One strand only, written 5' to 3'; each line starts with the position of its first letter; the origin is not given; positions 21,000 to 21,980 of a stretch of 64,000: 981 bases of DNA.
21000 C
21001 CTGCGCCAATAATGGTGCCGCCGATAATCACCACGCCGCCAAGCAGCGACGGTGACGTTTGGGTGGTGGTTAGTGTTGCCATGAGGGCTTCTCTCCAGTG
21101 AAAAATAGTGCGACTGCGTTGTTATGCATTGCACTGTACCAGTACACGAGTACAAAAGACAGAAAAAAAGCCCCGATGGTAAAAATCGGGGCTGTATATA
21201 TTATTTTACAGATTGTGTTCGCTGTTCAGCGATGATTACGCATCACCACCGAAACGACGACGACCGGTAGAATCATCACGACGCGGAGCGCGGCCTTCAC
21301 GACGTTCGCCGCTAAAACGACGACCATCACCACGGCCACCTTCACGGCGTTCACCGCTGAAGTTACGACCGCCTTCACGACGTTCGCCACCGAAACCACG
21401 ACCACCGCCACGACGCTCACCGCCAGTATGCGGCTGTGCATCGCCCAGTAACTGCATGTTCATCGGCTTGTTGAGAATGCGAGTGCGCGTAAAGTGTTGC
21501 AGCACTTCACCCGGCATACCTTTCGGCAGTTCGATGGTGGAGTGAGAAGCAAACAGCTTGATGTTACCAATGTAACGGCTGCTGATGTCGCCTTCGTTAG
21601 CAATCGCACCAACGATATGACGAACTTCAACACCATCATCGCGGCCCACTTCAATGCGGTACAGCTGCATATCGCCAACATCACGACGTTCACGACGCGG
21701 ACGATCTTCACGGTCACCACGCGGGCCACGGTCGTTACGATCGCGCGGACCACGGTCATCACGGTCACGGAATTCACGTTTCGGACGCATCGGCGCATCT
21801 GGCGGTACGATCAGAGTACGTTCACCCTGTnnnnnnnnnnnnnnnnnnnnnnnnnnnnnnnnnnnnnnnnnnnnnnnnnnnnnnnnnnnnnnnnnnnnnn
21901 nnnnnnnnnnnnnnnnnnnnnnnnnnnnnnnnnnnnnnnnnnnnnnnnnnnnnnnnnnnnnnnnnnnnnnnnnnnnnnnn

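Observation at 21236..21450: RG-rich repetitive C-terminal tail of DeaD encoded by imperfect tandem repeats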

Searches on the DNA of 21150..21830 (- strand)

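Call 8: search_dna_similar(query=window:21150-21700:-, collection=ecoli_genomes, mode=near, rows=spread, max_rows=40)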
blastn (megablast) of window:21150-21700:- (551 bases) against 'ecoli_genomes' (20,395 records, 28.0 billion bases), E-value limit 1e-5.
Records with a match: 5426; places in all: 5427; records where one place covers at least 80% of the query: 5424.
Genomes with a match: 5426 of 5426; with a place that covers at least 80% of the query: 5424. Places per genome that has any: lowest 1, median 1, highest 2. On chromosomes: 5426 places; on plasmids: 1.
Best place of each record, by identity: >=99% 2412; 95-99% 3009; 90-95% 5.
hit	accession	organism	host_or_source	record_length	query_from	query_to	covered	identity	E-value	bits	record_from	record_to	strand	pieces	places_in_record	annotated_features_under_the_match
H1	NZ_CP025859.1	Escherichia coli strain 504239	Homo sapiens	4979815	1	551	100%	100.0%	0e+0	1018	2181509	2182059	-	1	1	deaD: ATP-dependent RNA helicase DeaD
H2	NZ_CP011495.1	Escherichia coli strain NCM3722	Homo sapiens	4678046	1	551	100%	100.0%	0e+0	1018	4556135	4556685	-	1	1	deaD: ATP-dependent RNA helicase DeaD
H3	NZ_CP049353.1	Escherichia coli strain T28R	pet dog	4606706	1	551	100%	100.0%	0e+0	1018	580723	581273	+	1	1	deaD: ATP-dependent RNA helicase DeaD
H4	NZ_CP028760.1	Escherichia coli strain A14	Virginia opossum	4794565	1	551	100%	100.0%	0e+0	1018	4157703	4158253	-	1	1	deaD: ATP-dependent RNA helicase DeaD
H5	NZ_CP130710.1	Escherichia coli strain DDG206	dried distillers grain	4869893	1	551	100%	100.0%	0e+0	1018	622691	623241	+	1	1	deaD: ATP-dependent RNA helicase DeaD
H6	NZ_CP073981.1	Escherichia coli strain MB19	Poultry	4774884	1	551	100%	100.0%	0e+0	1018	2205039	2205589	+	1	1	deaD: ATP-dependent RNA helicase DeaD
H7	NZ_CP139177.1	Escherichia coli strain JX21CE33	chicken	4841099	1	551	100%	100.0%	0e+0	1018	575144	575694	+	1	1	deaD: ATP-dependent RNA helicase DeaD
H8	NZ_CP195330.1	Escherichia coli strain 11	cattle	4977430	1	551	100%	100.0%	0e+0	1018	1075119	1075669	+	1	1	deaD: ATP-dependent RNA helicase DeaD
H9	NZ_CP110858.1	Escherichia coli strain LST200A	Homo sapiens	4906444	1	551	100%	100.0%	0e+0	1018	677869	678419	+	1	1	deaD: ATP-dependent RNA helicase DeaD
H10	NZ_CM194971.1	Escherichia coli strain SL124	Homo sapiens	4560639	1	551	100%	100.0%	0e+0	1018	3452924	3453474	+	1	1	deaD: ATP-dependent RNA helicase DeaD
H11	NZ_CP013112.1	Escherichia coli strain YD786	Homo sapiens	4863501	1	551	100%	99.8%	0e+0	1013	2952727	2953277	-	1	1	deaD: ATP-dependent RNA helicase DeaD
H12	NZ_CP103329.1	Escherichia coli strain ZY22049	feces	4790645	1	551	100%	99.8%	0e+0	1013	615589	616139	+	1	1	deaD: ATP-dependent RNA helicase DeaD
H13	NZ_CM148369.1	Escherichia coli strain 29A20CPO013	Homo sapiens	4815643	1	551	100%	99.8%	0e+0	1013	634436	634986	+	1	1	deaD: ATP-dependent RNA helicase DeaD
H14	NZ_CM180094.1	Escherichia coli strain 23GD35035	Homo sapiens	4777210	1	551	100%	99.6%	0e+0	1007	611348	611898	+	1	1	deaD: ATP-dependent RNA helicase DeaD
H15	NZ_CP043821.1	Escherichia coli strain RM10740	Feral pig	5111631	1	551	100%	99.5%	0e+0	1002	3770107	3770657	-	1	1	deaD: ATP-dependent RNA helicase DeaD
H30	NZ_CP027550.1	Escherichia coli strain 2015C-4136CT1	Homo sapiens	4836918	1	551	100%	97.6%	0e+0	944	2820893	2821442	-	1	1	deaD: ATP-dependent RNA helicase DeaD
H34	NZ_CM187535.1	Escherichia coli strain capsule spontaneous mutant 18b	lab isolate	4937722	1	551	100%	97.0%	0e+0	935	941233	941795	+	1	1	deaD: ATP-dependent RNA helicase DeaD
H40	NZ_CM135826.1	Escherichia coli strain FXCREC035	Homo sapiens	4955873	1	551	77%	99.5%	1e-148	778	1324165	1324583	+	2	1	deaD: DEAD/DEAH family ATP-dependent RNA helicase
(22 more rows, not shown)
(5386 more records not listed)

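Call 10: get_annotated_region(hit=H34, flank=300)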
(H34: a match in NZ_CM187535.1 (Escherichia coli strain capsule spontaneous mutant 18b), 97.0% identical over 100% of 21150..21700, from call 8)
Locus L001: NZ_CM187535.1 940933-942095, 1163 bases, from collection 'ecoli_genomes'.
description: Escherichia coli strain capsule spontaneous mutant 18b chromosome, whole genome shotgun sequence
organism: Escherichia coli strain capsule spontaneous mutant 18b (NCBI taxid 562)
replicon: chromosome; assembly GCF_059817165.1
host: -; source: lab isolate; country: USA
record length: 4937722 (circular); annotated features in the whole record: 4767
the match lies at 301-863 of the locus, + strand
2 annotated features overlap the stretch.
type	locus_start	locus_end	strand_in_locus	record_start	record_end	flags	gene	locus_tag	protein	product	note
CDS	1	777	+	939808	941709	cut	deaD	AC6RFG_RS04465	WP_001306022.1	ATP-dependent RNA helicase DeaD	-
CDS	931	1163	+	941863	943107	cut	mtr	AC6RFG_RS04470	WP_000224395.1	tryptophan permease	-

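Call 11: get_annotated_region(hit=H40, flank=300)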
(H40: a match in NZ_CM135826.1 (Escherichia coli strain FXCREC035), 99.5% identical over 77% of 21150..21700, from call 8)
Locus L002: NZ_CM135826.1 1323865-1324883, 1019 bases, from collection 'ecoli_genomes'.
description: Escherichia coli strain FXCREC035 chromosome, whole genome shotgun sequence
organism: Escherichia coli strain FXCREC035 (NCBI taxid 562)
replicon: chromosome; assembly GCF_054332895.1
host: Homo sapiens; source: urine; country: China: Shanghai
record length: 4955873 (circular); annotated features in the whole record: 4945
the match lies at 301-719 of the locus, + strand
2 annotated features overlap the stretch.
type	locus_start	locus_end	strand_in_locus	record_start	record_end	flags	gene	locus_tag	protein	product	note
CDS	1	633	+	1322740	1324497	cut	deaD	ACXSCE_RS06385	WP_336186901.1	DEAD/DEAH family ATP-dependent RNA helicase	-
CDS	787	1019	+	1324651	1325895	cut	mtr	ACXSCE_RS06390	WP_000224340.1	tryptophan permease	-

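Call 12: get_annotated_region(hit=H30, flank=300)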
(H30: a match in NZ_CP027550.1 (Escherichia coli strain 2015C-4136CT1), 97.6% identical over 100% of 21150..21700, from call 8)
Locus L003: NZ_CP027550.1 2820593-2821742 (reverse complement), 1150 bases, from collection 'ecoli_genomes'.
description: Escherichia coli strain 2015C-4136CT1 chromosome, complete genome
organism: Escherichia coli strain 2015C-4136CT1 (NCBI taxid 562)
replicon: chromosome; assembly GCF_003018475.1
host: Homo sapiens; source: stool; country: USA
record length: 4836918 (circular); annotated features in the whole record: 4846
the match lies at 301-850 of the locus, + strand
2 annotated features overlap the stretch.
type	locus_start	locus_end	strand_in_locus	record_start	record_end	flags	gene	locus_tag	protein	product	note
CDS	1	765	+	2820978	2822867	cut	deaD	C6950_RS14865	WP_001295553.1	ATP-dependent RNA helicase DeaD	-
CDS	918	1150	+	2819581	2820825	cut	mtr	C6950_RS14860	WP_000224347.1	tryptophan permease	-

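Call 14: search_dna_similar(query=window:21236-21450:-, collection=ecoli_genomes, mode=near, rows=spread, max_rows=60)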
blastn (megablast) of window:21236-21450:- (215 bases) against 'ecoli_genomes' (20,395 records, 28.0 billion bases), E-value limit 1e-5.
Records with a match: 5426; places in all: 5427; records where one place covers at least 80% of the query: 5420.
Genomes with a match: 5426 of 5426; with a place that covers at least 80% of the query: 5420. Places per genome that has any: lowest 1, median 1, highest 2. On chromosomes: 5426 places; on plasmids: 1.
Best place of each record, by identity: >=99% 2910; 95-99% 2353; 90-95% 163.
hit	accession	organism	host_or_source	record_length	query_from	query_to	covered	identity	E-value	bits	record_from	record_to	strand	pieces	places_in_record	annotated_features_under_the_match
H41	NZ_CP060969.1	Escherichia coli strain EC5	Homo sapiens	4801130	1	215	100%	100.0%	6e-94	441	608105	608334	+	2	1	deaD: ATP-dependent RNA helicase DeaD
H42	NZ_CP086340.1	Escherichia coli strain ESY003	Homo sapiens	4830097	1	215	100%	100.0%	7e-108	398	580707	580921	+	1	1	deaD: ATP-dependent RNA helicase DeaD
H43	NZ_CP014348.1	Escherichia coli str. K-12 substr. MG1655 strain JW5437-1 ...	laboratory strain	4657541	1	215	100%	100.0%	7e-108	398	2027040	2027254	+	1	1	deaD: ATP-dependent RNA helicase DeaD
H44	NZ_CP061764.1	Escherichia coli O19:H7 strain 730V1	Bos taurus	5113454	1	215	100%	100.0%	7e-108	398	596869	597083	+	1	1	deaD: ATP-dependent RNA helicase DeaD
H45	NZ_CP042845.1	Escherichia coli strain JME65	not applicable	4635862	1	215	100%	100.0%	7e-108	398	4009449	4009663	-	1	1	deaD: ATP-dependent RNA helicase DeaD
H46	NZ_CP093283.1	Escherichia coli strain EC-14-2-9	Homo sapiens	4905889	1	215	100%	100.0%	7e-108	398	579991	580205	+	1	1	deaD: ATP-dependent RNA helicase DeaD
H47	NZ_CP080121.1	Escherichia coli strain PK8217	chicken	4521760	1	215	100%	100.0%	7e-108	398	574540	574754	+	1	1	deaD: ATP-dependent RNA helicase DeaD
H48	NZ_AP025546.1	Escherichia coli strain LR-06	Homo sapiens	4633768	1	215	100%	100.0%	7e-108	398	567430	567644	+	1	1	deaD: ATP-dependent RNA helicase DeaD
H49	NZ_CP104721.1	Escherichia coli strain ECO3183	Homo sapiens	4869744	1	215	100%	100.0%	7e-108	398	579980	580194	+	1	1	deaD: ATP-dependent RNA helicase DeaD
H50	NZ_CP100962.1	Escherichia coli strain ET358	sediment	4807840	1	215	100%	100.0%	7e-108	398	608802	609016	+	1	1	deaD: ATP-dependent RNA helicase DeaD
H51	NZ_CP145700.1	Escherichia coli strain S1-IVC-02-A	Homo sapiens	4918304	1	215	100%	100.0%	7e-108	398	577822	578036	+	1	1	deaD: ATP-dependent RNA helicase DeaD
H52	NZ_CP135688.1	Escherichia coli strain TUM2820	missing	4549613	1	215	100%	100.0%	7e-108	398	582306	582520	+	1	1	deaD: ATP-dependent RNA helicase DeaD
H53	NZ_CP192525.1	Escherichia coli strain TUM22760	Laboratory developed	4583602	1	215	100%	100.0%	7e-108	398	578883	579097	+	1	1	deaD: ATP-dependent RNA helicase DeaD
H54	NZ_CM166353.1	Escherichia coli strain CH459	Homo sapiens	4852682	1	215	100%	100.0%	7e-108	398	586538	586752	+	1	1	deaD: ATP-dependent RNA helicase DeaD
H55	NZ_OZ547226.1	Escherichia coli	Homo sapiens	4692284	1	215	100%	100.0%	7e-108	398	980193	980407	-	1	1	deaD: ATP-dependent RNA helicase DeaD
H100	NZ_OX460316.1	Escherichia coli strain EC0026B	Derived from parental isolate EC0026B ...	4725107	1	80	37%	100.0%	8e-33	148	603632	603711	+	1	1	deaD: ATP-dependent RNA helicase DeaD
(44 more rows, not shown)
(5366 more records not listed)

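Call 15: search_dna_similar(query=L001:562-776:+, collection=ecoli_genomes, mode=near, rows=spread, max_rows=30)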
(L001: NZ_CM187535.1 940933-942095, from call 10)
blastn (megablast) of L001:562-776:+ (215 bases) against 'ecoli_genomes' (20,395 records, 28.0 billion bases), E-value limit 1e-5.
Records with a match: 5426; places in all: 5428; records where one place covers at least 80% of the query: 5400.
Genomes with a match: 5426 of 5426; with a place that covers at least 80% of the query: 5400. Places per genome that has any: lowest 1, median 1, highest 2. On chromosomes: 5427 places; on plasmids: 1.
Best place of each record, by identity: >=99% 161; 95-99% 26; 90-95% 5237; 80-90% 2.
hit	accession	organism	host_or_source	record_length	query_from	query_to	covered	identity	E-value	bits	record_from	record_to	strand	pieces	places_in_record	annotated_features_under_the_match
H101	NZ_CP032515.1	Escherichia coli strain 118UI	Homo sapiens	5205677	1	215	100%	100.0%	7e-108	398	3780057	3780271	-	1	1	deaD: ATP-dependent RNA helicase DeaD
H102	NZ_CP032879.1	Escherichia coli strain WCHEC000837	Homo sapiens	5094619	1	215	100%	94.4%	2e-84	320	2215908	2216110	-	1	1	deaD: ATP-dependent RNA helicase DeaD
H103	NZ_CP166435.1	Escherichia coli strain 2024CK-00616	Homo sapiens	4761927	1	215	100%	94.4%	2e-84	320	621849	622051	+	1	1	deaD: ATP-dependent RNA helicase DeaD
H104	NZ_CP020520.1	Escherichia coli strain 190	Homo sapiens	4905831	1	215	100%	94.0%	7e-83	315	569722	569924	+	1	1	deaD: ATP-dependent RNA helicase DeaD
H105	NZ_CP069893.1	Escherichia coli strain FDAARGOS_1286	Homo sapiens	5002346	1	215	100%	94.0%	7e-83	315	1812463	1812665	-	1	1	deaD: ATP-dependent RNA helicase DeaD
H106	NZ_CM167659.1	Escherichia coli strain 600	Homo sapiens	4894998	1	215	100%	94.0%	7e-83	315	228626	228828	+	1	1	deaD: ATP-dependent RNA helicase DeaD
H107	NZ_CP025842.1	Escherichia coli strain 720632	Homo sapiens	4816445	1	215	100%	93.5%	3e-81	309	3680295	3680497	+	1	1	deaD: ATP-dependent RNA helicase DeaD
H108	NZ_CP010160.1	Escherichia coli strain H1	not applicable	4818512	1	215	100%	93.5%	3e-81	309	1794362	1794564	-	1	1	deaD: ATP-dependent RNA helicase DeaD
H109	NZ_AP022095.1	Escherichia coli strain WP4-S18-ESBL-08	-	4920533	1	215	100%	93.5%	3e-81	309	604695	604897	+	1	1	deaD: ATP-dependent RNA helicase DeaD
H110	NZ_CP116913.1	Escherichia coli strain MLI023K1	Homo sapiens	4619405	1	215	100%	93.5%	3e-81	309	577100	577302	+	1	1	deaD: ATP-dependent RNA helicase DeaD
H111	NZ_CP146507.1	Escherichia coli strain 10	Ground beef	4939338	1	215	100%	93.5%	3e-81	309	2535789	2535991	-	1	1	deaD: ATP-dependent RNA helicase DeaD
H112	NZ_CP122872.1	Escherichia coli strain ETEC1718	Sus scrofa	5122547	1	215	100%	93.5%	3e-81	309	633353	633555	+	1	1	deaD: ATP-dependent RNA helicase DeaD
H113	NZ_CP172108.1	Escherichia coli strain QL57EC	swine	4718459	1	215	100%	93.5%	3e-81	309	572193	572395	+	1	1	deaD: ATP-dependent RNA helicase DeaD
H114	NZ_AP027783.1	Escherichia coli strain 2017-03-3CC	Homo sapiens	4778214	1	215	100%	93.5%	3e-81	309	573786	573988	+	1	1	deaD: ATP-dependent RNA helicase DeaD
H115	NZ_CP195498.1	Escherichia coli strain 20AR0300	Homo sapiens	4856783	1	215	100%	93.5%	3e-81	309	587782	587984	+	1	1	deaD: ATP-dependent RNA helicase DeaD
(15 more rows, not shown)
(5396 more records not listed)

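Call 16: get_annotated_region(hit=H41, flank=200)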
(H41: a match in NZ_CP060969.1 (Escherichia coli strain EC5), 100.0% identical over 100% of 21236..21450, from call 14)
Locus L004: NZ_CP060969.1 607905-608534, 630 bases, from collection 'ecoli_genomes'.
description: Escherichia coli strain EC5 chromosome, complete genome
organism: Escherichia coli strain EC5 (NCBI taxid 562)
replicon: chromosome; assembly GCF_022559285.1
host: Homo sapiens; source: wound; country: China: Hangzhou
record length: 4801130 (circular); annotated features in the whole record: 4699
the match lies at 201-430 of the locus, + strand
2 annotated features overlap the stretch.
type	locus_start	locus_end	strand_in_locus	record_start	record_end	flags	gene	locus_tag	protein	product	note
CDS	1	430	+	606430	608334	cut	deaD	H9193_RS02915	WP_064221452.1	ATP-dependent RNA helicase DeaD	-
CDS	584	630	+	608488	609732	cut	mtr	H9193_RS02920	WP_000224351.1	tryptophan permease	-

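Call 17: get_annotated_region(hit=H100, flank=1500)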
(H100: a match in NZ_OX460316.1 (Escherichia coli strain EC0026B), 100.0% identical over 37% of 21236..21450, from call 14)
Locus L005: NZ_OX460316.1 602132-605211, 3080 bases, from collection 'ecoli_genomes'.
description: Escherichia coli strain EC0026B isolate EC0026B_R4 chromosome 1, complete sequence
organism: Escherichia coli strain EC0026B (NCBI taxid 562)
replicon: chromosome; assembly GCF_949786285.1
host: -; source: Derived from parental isolate EC0026B in laboratory.; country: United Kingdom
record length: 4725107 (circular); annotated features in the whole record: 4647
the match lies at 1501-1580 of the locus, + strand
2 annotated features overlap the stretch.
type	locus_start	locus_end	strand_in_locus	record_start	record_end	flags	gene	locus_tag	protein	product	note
CDS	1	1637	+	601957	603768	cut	deaD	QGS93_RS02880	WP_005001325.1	ATP-dependent RNA helicase DeaD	-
CDS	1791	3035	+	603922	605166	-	mtr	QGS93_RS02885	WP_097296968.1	tryptophan permease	-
